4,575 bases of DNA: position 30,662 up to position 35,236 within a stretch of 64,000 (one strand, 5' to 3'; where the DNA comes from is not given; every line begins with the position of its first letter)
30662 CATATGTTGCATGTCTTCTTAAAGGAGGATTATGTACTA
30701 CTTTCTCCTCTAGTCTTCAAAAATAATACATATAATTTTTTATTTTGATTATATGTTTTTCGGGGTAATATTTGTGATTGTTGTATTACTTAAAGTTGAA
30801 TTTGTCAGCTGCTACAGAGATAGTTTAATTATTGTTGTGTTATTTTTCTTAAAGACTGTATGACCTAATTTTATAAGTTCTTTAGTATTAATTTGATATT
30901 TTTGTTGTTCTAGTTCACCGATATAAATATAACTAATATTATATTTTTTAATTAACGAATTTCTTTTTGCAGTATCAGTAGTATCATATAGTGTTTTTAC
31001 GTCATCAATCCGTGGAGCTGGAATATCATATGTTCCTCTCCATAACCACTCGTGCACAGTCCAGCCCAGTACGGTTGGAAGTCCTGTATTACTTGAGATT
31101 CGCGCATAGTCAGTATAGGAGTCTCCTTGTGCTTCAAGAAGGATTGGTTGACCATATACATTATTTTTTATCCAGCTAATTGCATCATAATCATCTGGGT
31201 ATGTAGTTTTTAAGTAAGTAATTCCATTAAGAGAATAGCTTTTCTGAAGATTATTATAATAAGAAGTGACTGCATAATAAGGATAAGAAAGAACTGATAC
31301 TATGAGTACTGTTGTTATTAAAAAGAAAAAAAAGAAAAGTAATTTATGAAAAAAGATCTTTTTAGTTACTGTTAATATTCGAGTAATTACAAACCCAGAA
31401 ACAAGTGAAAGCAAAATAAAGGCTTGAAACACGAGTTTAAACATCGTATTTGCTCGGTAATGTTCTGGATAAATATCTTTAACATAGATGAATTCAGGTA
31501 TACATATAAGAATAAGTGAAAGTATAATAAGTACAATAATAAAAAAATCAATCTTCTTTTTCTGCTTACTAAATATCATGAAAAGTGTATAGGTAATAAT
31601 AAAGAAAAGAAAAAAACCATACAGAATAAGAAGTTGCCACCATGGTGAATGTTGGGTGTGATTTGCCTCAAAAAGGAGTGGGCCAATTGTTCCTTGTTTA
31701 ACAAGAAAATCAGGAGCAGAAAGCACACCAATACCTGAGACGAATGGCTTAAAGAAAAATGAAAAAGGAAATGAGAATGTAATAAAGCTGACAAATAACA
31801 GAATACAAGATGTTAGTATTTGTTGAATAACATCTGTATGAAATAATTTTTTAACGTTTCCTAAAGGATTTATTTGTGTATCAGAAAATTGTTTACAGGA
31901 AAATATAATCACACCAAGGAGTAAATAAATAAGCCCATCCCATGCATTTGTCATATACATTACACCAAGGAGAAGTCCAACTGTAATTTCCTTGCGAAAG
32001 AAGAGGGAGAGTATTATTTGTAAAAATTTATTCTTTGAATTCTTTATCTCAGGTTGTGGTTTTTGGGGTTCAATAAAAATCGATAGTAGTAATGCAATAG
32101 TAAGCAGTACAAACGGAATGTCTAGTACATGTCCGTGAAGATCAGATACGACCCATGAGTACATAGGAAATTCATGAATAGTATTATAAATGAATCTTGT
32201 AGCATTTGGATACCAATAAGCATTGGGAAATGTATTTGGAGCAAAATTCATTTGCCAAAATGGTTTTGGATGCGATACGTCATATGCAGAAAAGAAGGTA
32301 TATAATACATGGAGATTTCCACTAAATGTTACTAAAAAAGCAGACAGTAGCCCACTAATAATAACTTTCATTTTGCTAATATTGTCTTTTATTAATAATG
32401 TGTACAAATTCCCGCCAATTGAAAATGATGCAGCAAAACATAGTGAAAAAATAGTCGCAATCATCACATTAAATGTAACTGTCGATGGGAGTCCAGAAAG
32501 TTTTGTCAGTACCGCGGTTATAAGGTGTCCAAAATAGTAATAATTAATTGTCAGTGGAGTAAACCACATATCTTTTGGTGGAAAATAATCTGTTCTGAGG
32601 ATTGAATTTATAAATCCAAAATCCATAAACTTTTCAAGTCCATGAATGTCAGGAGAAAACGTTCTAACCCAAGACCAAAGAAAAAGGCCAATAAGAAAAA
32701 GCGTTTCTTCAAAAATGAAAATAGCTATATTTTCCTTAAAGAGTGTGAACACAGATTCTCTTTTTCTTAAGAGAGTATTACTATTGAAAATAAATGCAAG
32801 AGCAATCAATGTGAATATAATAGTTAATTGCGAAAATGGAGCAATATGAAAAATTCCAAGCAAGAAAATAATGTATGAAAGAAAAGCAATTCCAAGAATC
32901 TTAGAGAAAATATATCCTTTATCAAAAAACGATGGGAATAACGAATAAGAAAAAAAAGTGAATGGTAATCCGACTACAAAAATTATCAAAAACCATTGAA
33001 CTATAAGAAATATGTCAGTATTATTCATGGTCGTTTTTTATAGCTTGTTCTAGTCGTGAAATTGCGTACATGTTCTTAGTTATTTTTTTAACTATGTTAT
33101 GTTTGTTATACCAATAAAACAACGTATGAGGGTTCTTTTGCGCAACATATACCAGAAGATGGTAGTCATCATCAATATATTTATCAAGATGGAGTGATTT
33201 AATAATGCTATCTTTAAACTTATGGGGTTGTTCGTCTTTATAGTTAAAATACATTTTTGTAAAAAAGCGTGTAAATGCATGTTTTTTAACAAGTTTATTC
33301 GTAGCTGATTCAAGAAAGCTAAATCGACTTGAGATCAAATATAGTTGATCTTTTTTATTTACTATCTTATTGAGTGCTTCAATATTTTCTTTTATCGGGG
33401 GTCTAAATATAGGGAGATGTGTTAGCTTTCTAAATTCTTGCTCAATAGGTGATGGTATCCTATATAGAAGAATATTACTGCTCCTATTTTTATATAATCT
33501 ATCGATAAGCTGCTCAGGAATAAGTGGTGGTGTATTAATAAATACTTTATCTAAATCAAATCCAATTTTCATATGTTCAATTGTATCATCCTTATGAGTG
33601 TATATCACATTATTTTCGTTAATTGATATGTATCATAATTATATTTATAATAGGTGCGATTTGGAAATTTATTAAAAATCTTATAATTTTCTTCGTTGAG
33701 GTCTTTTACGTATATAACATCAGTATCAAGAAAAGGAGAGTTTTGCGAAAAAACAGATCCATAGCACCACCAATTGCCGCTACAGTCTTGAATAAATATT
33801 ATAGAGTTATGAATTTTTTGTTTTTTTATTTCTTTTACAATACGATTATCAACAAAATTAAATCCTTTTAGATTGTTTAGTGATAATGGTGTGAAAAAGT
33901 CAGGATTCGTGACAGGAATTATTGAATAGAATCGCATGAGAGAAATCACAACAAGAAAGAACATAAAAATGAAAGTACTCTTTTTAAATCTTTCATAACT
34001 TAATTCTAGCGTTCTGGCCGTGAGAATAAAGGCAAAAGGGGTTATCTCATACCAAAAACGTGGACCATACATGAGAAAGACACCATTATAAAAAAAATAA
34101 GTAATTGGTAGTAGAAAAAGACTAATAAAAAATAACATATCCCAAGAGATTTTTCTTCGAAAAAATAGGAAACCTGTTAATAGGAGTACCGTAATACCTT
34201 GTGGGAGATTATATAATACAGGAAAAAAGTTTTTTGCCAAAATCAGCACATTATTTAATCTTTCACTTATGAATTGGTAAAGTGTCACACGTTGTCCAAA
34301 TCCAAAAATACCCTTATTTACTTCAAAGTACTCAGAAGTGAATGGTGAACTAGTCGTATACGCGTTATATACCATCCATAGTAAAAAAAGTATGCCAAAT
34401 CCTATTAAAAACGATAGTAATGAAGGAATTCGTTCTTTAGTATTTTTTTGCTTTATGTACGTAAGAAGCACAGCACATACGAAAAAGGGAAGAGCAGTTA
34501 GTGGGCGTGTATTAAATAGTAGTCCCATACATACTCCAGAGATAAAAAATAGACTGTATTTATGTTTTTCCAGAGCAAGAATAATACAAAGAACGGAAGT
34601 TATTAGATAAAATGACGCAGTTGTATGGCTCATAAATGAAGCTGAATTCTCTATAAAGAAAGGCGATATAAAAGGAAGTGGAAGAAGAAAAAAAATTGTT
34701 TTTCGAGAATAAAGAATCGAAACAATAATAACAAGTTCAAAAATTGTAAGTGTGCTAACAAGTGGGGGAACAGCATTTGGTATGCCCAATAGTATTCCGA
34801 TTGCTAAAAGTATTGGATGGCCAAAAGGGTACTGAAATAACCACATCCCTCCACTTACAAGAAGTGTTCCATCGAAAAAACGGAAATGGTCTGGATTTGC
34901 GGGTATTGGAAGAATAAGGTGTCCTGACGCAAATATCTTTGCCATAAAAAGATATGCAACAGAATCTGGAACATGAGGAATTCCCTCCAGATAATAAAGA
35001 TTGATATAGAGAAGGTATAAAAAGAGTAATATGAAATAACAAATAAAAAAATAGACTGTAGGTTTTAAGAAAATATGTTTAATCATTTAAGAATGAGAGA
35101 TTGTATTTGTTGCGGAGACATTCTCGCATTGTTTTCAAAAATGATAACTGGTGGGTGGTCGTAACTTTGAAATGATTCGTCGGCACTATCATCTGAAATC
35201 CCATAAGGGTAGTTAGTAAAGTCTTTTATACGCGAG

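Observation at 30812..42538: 12-kb translationally coupled operon linking PilN/PilO-like proteins, an LPATG surface protein, an FAD oxidoreductase and a battery of GT39/GT-C glycosyltransferases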

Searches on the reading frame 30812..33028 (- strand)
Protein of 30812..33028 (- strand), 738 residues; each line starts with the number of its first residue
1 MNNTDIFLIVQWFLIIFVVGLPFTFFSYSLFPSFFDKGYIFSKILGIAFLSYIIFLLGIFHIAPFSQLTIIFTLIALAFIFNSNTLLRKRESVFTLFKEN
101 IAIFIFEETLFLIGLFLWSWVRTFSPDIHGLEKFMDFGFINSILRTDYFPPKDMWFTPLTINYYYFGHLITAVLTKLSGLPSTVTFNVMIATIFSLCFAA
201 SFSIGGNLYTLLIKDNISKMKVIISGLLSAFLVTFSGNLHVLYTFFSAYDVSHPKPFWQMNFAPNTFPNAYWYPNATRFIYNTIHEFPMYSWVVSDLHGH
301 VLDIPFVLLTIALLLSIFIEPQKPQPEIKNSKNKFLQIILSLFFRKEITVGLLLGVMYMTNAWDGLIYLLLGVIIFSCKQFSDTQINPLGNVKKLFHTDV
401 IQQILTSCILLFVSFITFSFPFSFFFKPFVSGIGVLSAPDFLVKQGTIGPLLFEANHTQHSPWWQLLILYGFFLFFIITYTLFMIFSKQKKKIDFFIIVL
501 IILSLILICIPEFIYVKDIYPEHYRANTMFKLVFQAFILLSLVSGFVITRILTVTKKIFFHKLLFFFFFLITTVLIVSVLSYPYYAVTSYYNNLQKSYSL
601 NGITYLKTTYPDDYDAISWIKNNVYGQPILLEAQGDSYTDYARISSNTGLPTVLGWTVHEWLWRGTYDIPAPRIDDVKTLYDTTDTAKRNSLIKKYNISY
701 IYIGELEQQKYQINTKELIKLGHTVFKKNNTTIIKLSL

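Call 4: search_protein_families(library=pfam, proteins=[window:30812-33028:-], max_evalue=0.1)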
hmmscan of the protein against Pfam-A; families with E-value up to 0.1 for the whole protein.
window:30812-33028:- (738 aa): 1 family
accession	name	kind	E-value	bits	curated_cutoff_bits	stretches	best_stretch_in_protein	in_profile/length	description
PF10060.15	DUF2298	-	2.2e-99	334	27.8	2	50-488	2-390/488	Uncharacterized membrane protein (DUF2298)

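Call 5: search_protein_families(library=ncbifam, proteins=[window:30812-33028:-], max_evalue=0.1)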
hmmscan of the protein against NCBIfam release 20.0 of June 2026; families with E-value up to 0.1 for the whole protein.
window:30812-33028:- (738 aa): 1 family
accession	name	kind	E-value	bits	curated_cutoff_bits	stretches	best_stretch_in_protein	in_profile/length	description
TIGR03662.1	Chlor_Arch_YYY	subfamily_domain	1.8e-149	499.7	300.25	2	6-485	2-428/727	chlor_Arch_YYY domain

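Call 27: search_solved_structures(query=window:30812-33028:-, max_evalue=1)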
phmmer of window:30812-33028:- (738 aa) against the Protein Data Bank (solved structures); distinct sequences matched with E-value up to 1: 1.
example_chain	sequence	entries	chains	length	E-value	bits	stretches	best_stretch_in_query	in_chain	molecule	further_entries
7zee_A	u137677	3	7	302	0.37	12.3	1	80-138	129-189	7-methylguanosine phosphate-specific 5'-nucleotidase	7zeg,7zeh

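Call 58: search_solved_structures(query=A3, max_evalue=10)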
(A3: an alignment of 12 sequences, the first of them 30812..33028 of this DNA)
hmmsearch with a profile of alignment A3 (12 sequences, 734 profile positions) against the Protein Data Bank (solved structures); distinct sequences matched with E-value up to 10: 0.

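Call 60: find_homologous_proteins(query=window:30812-33028:-, max_evalue=0.00001)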
Query window:30812-33028:- (738 aa): 3613 proteins with E <= 0.00001 among 8000 candidates; the best 120 are listed.
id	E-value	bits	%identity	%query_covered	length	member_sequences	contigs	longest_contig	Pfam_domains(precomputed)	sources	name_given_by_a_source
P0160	0.0e+0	1638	100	100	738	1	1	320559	PF10060.16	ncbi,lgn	-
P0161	0.0e+0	1199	72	100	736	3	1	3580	PF10060.16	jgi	jgi:uncharacterized membrane protein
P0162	0.0e+0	1125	67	99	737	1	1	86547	PF10060.16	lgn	-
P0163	5.8e-262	890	56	100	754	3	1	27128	PF10060.16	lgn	-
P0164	1.2e-258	879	57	100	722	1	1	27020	PF10060.16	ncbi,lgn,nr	ncbi:hypothetical protein HZA75_06495 [Candidatus Roizmanbacteria bacterium]|nr:hypothetical protein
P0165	4.6e-257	873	55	100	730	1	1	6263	PF10060.16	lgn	-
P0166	3.8e-256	870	55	99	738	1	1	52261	PF10060.16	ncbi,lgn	-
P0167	7.3e-256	869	55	100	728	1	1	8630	PF10060.16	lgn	-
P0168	7.6e-255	866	55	99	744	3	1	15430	PF10060.16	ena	-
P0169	1.7e-254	865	55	100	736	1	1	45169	PF10060.16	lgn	-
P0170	3.3e-254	864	55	100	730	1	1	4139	PF10060.16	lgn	-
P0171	5.1e-254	863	54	100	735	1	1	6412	PF10060.16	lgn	-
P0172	6.0e-254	863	53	100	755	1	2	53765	PF10060.16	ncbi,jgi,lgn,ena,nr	ncbi:MAG TPA: DUF2298 domain-containing protein [Candidatus Sulfotelmatobacter sp.]|jgi:YYY domain-c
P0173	6.2e-254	863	55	100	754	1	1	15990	PF10060.16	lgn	-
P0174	3.6e-253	860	56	97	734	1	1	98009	PF10060.16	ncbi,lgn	-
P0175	4.8e-253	860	54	100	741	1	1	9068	PF10060.16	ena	-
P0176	5.1e-253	860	54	100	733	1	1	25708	PF10060.16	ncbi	-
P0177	6.4e-253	860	55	100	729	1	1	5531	PF10060.16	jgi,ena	-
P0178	6.4e-253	860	53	100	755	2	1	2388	PF10060.16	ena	-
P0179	8.5e-253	859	55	99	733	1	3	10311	PF10060.16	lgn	-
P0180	1.6e-252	858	53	100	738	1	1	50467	PF10060.16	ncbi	-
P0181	2.3e-252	858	54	99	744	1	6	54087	PF10060.16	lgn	-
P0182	3.0e-252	857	54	99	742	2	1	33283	PF10060.16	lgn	-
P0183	4.3e-252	857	54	96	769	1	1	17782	PF10060.16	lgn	-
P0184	4.4e-252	857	54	100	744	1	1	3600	PF10060.16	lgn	-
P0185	1.8e-251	855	54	100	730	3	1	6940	PF10060.16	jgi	jgi:uncharacterized membrane protein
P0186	1.3e-250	852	55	100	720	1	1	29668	PF10060.16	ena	-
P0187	1.4e-250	852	54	100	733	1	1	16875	PF10060.16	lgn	-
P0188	1.6e-250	852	53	100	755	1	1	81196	PF10060.16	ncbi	-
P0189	1.9e-250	852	53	100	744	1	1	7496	PF10060.16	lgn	-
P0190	4.1e-250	850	55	100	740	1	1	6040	PF10060.16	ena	-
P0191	4.3e-250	850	53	100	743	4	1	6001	PF10060.16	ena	-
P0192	6.2e-250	850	54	100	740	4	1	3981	PF10060.16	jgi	-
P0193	1.1e-249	849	54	100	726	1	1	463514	PF10060.16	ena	-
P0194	1.2e-249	849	54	99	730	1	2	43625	PF10060.16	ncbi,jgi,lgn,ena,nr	ncbi:MAG TPA: DUF2298 domain-containing protein [Methylomirabilota bacterium]|nr:DUF2298 domain-cont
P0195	1.7e-249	848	53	100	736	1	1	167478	PF10060.16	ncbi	-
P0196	1.8e-249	848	53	100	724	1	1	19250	PF10060.16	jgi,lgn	jgi:uncharacterized membrane protein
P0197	2.0e-249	848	54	99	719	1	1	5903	PF10060.16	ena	-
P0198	2.0e-249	848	54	99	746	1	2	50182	PF10060.16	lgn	-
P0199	2.1e-249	848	55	100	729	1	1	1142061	PF10060.16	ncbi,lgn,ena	-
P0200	2.3e-249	848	53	100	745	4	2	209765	PF10060.16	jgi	jgi:uncharacterized membrane protein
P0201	3.0e-249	848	54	100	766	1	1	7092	PF10060.16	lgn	-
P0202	3.0e-249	848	52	100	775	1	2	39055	PF10060.16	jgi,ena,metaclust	metaclust:\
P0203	4.0e-249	847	52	100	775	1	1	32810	PF10060.16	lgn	-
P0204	4.5e-249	847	52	99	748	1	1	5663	PF10060.16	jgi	jgi:uncharacterized membrane protein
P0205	6.9e-249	846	53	99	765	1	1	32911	PF10060.16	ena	-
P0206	1.1e-248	846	52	100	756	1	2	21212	PF10060.16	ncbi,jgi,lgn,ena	-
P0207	1.1e-248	846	55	99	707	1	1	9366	PF10060.16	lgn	-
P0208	1.3e-248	845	54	100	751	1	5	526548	PF10060.16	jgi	jgi:uncharacterized membrane protein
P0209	2.0e-248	845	55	96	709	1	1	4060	PF10060.16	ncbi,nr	ncbi:MAG TPA: DUF2298 domain-containing protein, partial [Patescibacteria group bacterium]|nr:DUF229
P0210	2.7e-248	844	53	100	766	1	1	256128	PF10060.16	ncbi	-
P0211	2.8e-248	844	52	100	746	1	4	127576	PF10060.16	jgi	jgi:uncharacterized membrane protein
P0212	3.4e-248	844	53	100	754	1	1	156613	PF10060.16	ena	-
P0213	3.4e-248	844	54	100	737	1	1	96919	PF10060.16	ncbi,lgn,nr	ncbi:MAG TPA: DUF2298 domain-containing protein [Candidatus Limnocylindrales bacterium]|nr:DUF2298 d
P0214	4.1e-248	844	54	99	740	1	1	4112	PF10060.16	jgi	jgi:uncharacterized membrane protein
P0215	4.4e-248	844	51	100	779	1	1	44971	PF10060.16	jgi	jgi:YYY domain-containing protein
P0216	5.6e-248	843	56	97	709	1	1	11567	PF10060.16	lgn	-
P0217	6.9e-248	843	52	100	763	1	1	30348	PF10060.16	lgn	-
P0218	6.9e-248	843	55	100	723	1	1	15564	PF10060.16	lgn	-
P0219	7.1e-248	843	54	99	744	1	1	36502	PF10060.16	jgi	jgi:uncharacterized membrane protein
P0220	8.8e-248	843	54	99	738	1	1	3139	PF10060.16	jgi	jgi:uncharacterized membrane protein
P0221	9.8e-248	843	53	100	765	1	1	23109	PF10060.16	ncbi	-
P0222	2.5e-247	841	53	100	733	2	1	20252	PF10060.16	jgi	jgi:uncharacterized membrane protein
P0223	2.8e-247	841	54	100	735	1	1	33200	PF10060.16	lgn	-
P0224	3.2e-247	841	54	100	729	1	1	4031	PF10060.16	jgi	jgi:uncharacterized membrane protein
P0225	4.9e-247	840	53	100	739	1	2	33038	PF10060.16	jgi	jgi:uncharacterized membrane protein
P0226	5.6e-247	840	54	99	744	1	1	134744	PF10060.16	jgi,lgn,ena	-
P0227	5.8e-247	840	53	100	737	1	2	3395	PF10060.16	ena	-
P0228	7.7e-247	840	52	100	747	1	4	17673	PF10060.16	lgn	-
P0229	7.9e-247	840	52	100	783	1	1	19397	PF10060.16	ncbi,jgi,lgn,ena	jgi:YYY domain-containing protein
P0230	9.0e-247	839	53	100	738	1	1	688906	PF10060.16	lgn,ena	-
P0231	1.0e-246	839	51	100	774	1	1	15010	PF10060.16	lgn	-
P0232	3.0e-246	838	52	100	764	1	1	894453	PF10060.16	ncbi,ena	-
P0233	4.8e-246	837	54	99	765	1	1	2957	PF10060.16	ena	-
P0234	8.5e-246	836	52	100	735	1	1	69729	PF10060.16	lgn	-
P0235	8.9e-246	836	53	100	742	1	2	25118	PF10060.16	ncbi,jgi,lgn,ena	-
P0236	9.3e-246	836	52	100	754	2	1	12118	PF10060.16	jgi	jgi:uncharacterized membrane protein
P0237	1.2e-245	836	53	100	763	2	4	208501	PF10060.16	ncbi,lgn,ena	-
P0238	1.6e-245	835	52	99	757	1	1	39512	PF10060.16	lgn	-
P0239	1.9e-245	835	53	99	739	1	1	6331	PF10060.16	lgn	-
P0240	2.2e-245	835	52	100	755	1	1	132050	PF10060.16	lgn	-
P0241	2.6e-245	835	52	100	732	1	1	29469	PF10060.16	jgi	jgi:YYY domain-containing protein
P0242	2.8e-245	834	53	99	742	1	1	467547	PF10060.16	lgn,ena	-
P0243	3.7e-245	834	52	100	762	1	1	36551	PF10060.16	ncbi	-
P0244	4.2e-245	834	52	100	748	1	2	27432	PF10060.16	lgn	-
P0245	4.4e-245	834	53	99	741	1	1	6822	PF10060.16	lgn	-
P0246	7.9e-245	833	55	100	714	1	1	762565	PF10060.16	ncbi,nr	ncbi:MAG: hypothetical protein HYV37_00870 [Candidatus Levyibacteriota bacterium]|nr:MAG: hypothetic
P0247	1.2e-244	832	53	100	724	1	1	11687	PF10060.16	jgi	jgi:uncharacterized membrane protein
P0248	1.7e-244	832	54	100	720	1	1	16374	PF10060.16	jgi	jgi:uncharacterized membrane protein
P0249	2.0e-244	832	54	99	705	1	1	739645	PF10060.16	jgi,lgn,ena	-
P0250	3.6e-244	831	52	100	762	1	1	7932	PF10060.16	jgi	jgi:YYY domain-containing protein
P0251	9.7e-244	829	54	99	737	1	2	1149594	PF10060.16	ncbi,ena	-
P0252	1.3e-243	829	54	99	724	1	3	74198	PF10060.16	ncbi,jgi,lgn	-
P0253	1.3e-243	829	53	100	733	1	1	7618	PF10060.16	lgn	-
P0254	2.4e-243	828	51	99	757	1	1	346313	PF10060.16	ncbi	-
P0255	2.4e-243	828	53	100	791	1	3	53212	PF10060.16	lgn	-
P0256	2.6e-243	828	52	100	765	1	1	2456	PF10060.16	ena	-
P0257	2.8e-243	828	53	99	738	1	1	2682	PF10060.16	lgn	-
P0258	3.8e-243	827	54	100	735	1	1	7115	PF10060.16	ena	-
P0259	4.8e-243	827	53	100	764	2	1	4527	PF10060.16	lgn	-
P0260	4.8e-243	827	51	100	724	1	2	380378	PF10060.16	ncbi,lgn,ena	ncbi:MAG: DUF2298 domain-containing protein [Patescibacteria group bacterium]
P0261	6.8e-243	827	52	100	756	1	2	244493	PF10060.16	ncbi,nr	ncbi:MAG TPA: DUF2298 domain-containing protein [Candidatus Saccharimonadales bacterium]|nr:DUF2298 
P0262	7.5e-243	826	53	99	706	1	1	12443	PF10060.16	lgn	-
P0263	9.5e-243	826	54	100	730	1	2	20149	PF10060.16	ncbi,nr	ncbi:MAG TPA: DUF2298 domain-containing protein [Candidatus Saccharimonadales bacterium]|nr:DUF2298 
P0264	9.6e-243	826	51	100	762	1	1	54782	PF10060.16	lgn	-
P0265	1.0e-242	826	54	100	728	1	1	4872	PF10060.16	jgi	jgi:YYY domain-containing protein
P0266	1.1e-242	826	53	99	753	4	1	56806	PF10060.16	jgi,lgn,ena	-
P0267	1.3e-242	826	52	100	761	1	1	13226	PF10060.16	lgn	-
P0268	1.4e-242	826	52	100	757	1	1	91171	PF10060.16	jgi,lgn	-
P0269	1.5e-242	825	52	100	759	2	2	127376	PF10060.16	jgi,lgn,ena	-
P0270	2.0e-242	825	53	100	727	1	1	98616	PF10060.16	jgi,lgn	-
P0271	2.2e-242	825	52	100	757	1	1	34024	PF10060.16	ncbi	-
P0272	2.4e-242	825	53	100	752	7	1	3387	PF10060.16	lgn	-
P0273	2.6e-242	825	54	100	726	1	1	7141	PF10060.16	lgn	-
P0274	2.9e-242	824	51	100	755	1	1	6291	PF10060.16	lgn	-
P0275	3.0e-242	824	50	100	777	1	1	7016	PF10060.16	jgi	jgi:uncharacterized membrane protein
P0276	3.8e-242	824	52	100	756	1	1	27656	PF10060.16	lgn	-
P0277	4.2e-242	824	52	99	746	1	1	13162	PF10060.16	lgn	-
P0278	5.1e-242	824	54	99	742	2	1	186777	PF10060.16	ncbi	ncbi:MAG: DUF2298 domain-containing protein [Candidatus Levyibacteriota bacterium]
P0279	7.5e-242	823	53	99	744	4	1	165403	PF10060.16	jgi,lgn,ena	-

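Call 72: predict_structure(alignment_id=A4)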
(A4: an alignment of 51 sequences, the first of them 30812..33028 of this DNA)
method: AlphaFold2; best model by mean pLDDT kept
length: 738 residues; sequences in the alignment: 51
mean_pLDDT: 77.5   pTM: 0.82
mean pLDDT of the five models: 77.5, 75.5, 73.6, 73.3, 71.6
residues with pLDDT >= 90: 249; 70-90: 274; 50-70: 127; < 50: 88
segments of 3 or more residues with pLDDT < 50: 124-131, 271-291, 294-297, 598-602, 627-673
pLDDT, mean of each block of 10 residues (from residue 1): 87 97 92 94 97 95 96 95 74 81 95 90 49 68 86 59 78 95 83 93 96 83 95 77 74 73 70 43 47 52 88 94 57 66 81 94 90 92 61 71 90 95 74 83 87 80 78 90 87 93 92 75 67 87 94 74 85 88 72 54 57 79 58 33 29 33 40 63 87 79 73 84 89 82
secondary structure, 60 per line:
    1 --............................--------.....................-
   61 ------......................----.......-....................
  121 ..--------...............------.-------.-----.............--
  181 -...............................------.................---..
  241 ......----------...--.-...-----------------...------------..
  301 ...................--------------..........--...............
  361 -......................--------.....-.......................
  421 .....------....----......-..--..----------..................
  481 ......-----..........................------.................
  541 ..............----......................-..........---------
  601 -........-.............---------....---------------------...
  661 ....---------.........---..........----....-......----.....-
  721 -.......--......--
elements in order (helices of 4 or more, strands of 3 or more residues): H3-30 H39-59 H67-88 H93-99 H101-122 H131-145 H166-178 H182-212 H219-235 H239-245 H299-319 H334-343 H346-360 H362-383 H392-396 H398-425 E432-435 H440-445 H463-486 H492-513 E514-517 H524-554 H559-580 H582-591 H602-609 H611-623 H633-636 H658-664 H674-682 H686-695 E700-703 H705-710 H715-719 E722-728 E731-736

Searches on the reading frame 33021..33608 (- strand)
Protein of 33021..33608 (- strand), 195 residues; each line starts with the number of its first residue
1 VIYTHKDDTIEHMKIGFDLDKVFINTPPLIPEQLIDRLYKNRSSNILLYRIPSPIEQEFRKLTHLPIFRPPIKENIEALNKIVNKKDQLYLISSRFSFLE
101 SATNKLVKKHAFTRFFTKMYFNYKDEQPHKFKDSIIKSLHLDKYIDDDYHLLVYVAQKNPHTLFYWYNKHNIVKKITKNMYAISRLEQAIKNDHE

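Call 4: search_protein_families(library=pfam, proteins=[window:33021-33608:-], max_evalue=0.1)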
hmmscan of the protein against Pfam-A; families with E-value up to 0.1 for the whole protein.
window:33021-33608:- (195 aa): 2 families
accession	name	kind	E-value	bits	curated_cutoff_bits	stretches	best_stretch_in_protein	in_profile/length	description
PF22052.2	DUF6937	-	0.025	14.4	27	1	80-139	111-170/228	Domain of unknown function (DUF6937)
PF25109.1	HAD_PNKP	-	0.034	14.7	27.6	1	75-155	35-118/143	Polynucleotide kinase PNKP phosphatase domain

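Call 5: search_protein_families(library=ncbifam, proteins=[window:33021-33608:-], max_evalue=0.1)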
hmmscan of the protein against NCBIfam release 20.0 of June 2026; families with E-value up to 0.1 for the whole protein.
window:33021-33608:- (195 aa): 0 families

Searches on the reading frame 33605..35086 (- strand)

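Call 4: search_protein_families(library=pfam, proteins=[window:33605-35086:-], max_evalue=0.1)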
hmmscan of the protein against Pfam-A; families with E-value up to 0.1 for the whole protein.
window:33605-35086:- (493 aa): 1 family
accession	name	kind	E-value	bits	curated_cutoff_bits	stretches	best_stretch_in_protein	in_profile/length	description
PF13231.12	PMT_2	-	0.00021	22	26.1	1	109-237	30-160/160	Dolichyl-phosphate-mannose-protein mannosyltransferase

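Call 5: search_protein_families(library=ncbifam, proteins=[window:33605-35086:-], max_evalue=0.1)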
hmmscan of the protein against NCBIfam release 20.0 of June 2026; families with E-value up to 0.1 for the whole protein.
window:33605-35086:- (493 aa): 1 family
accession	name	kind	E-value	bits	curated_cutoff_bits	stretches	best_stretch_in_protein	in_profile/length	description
NF047440.1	LA3751_2_3_fam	subfamily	6.4e-07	28.5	200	1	13-384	5-377/460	LA_3751/LA_3752 family putative glycosyltransferase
